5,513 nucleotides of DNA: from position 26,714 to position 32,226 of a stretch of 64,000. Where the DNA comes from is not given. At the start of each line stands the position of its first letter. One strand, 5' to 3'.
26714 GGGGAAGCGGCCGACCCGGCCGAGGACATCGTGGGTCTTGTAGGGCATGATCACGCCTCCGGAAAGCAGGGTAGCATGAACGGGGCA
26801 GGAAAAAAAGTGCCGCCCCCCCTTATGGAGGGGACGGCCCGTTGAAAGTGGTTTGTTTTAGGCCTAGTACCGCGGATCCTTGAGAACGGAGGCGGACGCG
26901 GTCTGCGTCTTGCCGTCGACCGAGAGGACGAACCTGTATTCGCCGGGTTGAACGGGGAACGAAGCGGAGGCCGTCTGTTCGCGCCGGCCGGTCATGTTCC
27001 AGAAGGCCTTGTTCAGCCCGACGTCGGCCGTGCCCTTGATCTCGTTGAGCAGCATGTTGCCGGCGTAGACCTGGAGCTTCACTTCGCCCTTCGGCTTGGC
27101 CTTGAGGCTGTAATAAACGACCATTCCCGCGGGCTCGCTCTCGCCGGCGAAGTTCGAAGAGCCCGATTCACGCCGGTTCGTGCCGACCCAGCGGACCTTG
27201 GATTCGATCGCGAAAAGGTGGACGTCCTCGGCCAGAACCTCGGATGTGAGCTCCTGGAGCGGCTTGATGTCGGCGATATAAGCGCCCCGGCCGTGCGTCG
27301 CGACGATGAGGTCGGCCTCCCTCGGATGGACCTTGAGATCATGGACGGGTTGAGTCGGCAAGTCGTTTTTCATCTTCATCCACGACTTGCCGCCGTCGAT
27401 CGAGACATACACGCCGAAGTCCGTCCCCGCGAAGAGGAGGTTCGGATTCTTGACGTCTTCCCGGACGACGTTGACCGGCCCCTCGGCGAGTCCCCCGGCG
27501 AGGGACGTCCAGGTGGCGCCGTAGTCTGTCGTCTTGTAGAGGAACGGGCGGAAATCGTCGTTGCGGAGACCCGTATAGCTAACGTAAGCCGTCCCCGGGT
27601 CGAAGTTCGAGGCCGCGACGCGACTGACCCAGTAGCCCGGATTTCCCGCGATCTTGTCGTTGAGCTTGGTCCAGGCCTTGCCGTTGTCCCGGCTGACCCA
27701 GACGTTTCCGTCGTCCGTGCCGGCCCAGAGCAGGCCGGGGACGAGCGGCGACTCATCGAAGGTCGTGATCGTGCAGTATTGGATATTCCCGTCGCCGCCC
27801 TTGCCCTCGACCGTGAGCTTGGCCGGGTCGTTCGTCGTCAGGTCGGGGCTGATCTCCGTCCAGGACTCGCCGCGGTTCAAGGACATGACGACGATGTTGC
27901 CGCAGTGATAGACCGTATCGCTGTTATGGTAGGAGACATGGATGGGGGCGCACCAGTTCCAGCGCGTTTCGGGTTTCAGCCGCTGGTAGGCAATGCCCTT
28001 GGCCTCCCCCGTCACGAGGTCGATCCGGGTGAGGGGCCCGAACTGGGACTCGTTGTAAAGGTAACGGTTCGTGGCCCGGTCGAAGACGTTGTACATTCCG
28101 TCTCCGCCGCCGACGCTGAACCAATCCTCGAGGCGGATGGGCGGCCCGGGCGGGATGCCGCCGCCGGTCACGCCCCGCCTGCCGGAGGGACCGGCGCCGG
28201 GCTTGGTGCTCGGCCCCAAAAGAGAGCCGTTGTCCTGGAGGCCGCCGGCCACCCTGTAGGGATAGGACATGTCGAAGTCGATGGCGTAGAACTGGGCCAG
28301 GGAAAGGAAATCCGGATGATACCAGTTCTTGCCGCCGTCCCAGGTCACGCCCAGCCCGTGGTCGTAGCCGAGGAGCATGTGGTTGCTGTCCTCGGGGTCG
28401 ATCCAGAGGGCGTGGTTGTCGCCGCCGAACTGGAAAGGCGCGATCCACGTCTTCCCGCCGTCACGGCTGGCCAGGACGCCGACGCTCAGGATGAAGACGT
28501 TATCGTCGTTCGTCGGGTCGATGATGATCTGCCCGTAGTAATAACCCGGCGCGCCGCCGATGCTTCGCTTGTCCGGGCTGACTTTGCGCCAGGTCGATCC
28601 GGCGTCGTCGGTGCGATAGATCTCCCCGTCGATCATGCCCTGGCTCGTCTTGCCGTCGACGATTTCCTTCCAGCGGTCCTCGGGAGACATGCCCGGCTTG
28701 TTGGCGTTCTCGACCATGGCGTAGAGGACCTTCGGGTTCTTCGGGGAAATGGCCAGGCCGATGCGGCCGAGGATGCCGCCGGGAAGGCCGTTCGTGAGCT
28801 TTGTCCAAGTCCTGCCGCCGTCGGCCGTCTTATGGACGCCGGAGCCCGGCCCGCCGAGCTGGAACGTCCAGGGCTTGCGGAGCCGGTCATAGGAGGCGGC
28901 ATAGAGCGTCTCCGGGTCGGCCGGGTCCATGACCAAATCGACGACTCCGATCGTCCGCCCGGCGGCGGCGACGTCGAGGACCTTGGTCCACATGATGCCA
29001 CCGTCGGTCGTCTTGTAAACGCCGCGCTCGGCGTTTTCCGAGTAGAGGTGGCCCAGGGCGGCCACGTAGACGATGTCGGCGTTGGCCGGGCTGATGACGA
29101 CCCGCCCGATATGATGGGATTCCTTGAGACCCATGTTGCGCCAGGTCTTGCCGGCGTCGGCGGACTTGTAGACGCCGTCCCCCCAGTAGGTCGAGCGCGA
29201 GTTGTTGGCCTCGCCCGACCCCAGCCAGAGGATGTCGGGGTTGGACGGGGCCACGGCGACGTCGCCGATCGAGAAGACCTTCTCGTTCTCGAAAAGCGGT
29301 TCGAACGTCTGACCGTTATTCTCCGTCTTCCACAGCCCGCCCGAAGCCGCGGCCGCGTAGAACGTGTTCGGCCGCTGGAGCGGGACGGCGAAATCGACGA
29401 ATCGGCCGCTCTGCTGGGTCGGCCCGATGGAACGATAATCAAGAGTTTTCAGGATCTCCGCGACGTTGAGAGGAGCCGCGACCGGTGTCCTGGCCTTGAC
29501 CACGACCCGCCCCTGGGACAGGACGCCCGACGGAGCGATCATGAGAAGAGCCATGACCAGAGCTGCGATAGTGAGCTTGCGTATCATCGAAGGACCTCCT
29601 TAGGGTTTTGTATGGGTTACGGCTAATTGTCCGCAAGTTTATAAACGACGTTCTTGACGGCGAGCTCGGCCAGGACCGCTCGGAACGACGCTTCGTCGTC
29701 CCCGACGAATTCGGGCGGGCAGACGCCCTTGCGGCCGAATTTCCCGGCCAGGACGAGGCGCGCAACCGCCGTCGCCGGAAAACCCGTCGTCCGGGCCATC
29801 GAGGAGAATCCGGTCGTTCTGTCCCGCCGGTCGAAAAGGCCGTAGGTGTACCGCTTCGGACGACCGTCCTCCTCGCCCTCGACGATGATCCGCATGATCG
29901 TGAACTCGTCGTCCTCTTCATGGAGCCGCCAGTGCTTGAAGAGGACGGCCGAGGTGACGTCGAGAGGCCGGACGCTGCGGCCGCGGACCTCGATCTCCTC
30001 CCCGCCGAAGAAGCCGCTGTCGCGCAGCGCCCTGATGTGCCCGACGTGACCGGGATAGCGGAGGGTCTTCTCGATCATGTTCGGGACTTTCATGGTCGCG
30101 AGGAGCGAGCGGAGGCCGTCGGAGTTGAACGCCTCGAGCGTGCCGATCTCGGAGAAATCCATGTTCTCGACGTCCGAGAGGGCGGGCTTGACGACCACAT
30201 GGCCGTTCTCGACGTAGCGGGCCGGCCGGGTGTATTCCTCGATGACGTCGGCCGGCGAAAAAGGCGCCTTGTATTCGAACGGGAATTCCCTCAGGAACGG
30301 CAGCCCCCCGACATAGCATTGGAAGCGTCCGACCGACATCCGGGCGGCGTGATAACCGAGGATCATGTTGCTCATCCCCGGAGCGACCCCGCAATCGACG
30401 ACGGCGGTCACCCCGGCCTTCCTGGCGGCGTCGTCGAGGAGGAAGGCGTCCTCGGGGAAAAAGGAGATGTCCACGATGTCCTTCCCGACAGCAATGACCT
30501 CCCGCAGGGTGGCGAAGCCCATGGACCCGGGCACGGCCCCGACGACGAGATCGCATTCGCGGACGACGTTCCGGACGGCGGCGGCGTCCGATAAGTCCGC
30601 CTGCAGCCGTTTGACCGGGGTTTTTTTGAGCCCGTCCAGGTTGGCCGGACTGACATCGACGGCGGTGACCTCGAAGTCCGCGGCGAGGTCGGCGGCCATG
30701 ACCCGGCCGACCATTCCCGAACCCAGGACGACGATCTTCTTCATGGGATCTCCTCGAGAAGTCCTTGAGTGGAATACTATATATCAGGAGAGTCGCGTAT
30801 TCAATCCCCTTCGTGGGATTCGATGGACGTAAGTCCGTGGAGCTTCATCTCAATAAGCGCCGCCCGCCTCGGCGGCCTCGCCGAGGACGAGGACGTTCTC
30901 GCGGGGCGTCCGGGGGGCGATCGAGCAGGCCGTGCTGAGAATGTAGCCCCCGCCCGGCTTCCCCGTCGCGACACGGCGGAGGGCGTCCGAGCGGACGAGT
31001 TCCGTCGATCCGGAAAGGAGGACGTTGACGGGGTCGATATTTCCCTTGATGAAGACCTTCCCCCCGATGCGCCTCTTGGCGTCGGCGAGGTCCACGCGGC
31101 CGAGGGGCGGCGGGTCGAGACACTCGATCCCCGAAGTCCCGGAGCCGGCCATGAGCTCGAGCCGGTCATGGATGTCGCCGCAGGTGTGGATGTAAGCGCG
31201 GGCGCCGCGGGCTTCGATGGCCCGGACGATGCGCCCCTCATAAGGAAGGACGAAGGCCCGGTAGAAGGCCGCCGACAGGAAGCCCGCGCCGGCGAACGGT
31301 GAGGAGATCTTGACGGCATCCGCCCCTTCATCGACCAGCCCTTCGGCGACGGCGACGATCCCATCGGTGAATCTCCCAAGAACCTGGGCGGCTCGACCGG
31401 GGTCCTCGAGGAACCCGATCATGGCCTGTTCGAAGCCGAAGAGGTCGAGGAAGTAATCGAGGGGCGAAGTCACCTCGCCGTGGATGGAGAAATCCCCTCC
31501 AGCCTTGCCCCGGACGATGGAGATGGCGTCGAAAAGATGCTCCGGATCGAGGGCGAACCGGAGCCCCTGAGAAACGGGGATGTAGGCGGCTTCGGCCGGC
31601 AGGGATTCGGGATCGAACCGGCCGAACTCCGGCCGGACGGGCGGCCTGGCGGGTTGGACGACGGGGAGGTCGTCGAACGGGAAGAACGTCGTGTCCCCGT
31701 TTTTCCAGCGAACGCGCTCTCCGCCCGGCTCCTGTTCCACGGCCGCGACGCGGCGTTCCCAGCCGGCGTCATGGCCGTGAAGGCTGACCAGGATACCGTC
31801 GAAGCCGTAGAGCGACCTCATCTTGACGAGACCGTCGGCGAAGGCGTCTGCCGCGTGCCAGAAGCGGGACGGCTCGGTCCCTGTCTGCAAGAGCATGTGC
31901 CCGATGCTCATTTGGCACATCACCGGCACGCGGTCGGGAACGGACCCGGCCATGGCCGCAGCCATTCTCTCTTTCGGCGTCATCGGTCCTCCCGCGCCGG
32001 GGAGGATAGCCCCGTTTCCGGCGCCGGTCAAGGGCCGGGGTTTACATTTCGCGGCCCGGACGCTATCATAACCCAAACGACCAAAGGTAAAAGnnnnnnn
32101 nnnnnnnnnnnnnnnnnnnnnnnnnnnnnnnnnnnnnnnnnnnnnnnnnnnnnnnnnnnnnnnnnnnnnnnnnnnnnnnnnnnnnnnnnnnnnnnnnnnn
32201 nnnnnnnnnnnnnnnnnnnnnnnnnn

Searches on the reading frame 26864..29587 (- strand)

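Call 11: search_protein_families(library=pfam, proteins=[window:26864-29587:-], max_evalue=0.001)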
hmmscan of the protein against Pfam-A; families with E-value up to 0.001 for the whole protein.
window:26864-29587:- (907 aa): 3 families
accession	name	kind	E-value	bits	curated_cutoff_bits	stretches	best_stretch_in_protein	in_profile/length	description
PF15902.12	Sortilin-Vps10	-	5.8e-30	104.9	33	3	139-266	3-114/446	Sortilin, neurotensin receptor 3,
PF02012.26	BNR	-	3.2e-10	38.9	27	0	727-736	1-10/12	BNR/Asp-box repeat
PF14870.12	PSII_BNR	-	0.00016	21.5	27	0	683-762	40-122/303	Photosynthesis system II assembly factor YCF48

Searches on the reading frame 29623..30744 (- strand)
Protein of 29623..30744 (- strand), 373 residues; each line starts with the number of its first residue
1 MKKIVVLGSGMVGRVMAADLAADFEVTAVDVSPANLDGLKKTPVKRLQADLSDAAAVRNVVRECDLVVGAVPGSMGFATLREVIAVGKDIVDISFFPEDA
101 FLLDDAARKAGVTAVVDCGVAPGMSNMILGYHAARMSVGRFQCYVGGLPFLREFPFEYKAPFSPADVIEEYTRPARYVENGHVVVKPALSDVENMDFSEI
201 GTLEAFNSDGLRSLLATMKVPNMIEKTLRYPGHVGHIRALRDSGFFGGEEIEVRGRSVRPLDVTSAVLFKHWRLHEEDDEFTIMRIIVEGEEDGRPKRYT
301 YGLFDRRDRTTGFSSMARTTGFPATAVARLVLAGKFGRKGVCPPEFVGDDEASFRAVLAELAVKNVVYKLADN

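Call 89: search_protein_families(library=pfam, proteins=[window:29623-30744:-], max_evalue=0.00001)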
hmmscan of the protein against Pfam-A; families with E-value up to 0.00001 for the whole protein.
window:29623-30744:- (373 aa): 4 families
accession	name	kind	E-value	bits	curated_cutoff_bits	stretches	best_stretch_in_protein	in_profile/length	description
PF16653.10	Sacchrp_dh_C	-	1.4e-47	163.5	31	1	119-362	1-261/265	Saccharopine dehydrogenase C-terminal domain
PF03435.24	Sacchrp_dh_NADP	-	1.7e-13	51.5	25.1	1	4-115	1-129/129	Saccharopine dehydrogenase NADP binding domain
PF01262.27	AlaDh_PNT_C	-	9.5e-07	28.9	23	1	3-71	30-100/214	Alanine dehydrogenase/PNT, C-terminal domain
PF13460.12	NAD_binding_10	-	1.9e-06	28.3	27.2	1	8-116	2-94/184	NAD(P)H-binding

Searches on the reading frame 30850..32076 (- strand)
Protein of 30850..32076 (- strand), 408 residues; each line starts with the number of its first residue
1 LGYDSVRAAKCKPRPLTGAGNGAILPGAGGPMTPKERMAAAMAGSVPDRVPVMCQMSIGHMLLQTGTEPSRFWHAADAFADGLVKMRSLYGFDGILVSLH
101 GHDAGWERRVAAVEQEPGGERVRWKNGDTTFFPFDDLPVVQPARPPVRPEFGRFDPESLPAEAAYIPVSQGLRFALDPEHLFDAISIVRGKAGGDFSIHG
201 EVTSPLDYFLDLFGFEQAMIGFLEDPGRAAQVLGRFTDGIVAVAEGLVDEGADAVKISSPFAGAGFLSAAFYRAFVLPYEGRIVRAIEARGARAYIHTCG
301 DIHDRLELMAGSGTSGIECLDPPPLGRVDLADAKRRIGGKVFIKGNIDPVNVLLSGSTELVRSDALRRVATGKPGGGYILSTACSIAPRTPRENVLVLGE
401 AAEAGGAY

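Call 89: search_protein_families(library=pfam, proteins=[window:30850-32076:-], max_evalue=0.00001)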
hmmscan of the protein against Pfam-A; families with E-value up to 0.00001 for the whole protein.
window:30850-32076:- (408 aa): 1 family
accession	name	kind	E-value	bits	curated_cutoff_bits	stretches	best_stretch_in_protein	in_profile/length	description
PF01208.23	URO-D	-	5.4e-42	144.5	23.9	1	179-403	120-344/346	Uroporphyrinogen decarboxylase (URO-D)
